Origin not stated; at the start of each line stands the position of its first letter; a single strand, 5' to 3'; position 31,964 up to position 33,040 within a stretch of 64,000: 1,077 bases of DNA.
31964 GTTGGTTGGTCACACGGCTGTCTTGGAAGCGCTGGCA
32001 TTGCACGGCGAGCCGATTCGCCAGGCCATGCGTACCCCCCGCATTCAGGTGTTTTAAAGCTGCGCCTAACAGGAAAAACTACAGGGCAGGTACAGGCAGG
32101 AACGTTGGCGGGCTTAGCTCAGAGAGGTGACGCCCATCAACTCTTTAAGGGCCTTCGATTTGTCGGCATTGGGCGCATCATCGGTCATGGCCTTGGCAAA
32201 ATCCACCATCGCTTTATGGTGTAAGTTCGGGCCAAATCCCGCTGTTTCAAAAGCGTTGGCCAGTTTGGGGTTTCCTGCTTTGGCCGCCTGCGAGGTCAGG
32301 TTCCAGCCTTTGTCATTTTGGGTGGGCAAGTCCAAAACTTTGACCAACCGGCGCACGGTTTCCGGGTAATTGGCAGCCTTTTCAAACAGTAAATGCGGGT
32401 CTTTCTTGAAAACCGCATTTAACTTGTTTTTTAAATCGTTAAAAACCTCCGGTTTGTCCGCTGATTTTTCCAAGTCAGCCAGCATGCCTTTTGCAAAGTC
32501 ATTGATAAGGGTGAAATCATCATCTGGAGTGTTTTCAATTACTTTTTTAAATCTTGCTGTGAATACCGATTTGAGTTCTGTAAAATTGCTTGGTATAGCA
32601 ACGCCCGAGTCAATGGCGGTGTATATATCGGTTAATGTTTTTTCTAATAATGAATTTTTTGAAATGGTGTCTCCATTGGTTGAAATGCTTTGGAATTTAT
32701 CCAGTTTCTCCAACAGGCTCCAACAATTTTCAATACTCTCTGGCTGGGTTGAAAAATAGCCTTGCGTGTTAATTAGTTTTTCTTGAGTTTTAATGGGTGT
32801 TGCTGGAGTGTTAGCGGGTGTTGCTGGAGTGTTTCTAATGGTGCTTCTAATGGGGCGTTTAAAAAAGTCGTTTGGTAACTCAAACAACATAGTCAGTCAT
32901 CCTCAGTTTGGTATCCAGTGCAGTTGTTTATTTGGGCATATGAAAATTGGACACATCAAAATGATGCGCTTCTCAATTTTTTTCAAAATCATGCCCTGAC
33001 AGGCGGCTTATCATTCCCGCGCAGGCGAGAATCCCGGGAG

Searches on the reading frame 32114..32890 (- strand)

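Call 58: search_protein_families(library=pfam, proteins=[window:32114-32890:-], max_evalue=0.00001)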
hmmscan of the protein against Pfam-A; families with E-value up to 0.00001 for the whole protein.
window:32114-32890:- (258 aa): 0 families

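Call 71: search_protein_families(library=pfam, proteins=[window:32114-32890:-], max_evalue=1)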
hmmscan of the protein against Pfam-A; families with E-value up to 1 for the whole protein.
window:32114-32890:- (258 aa): 2 families
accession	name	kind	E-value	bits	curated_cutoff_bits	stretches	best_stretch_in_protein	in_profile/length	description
PF19724.4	DUF6217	-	0.077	13.7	25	0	51-89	37-75/132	Family of unknown function (DUF6217)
PF18151.6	DUF5601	-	0.23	12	23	0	109-143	5-38/65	Domain of unknown function (DUF5601)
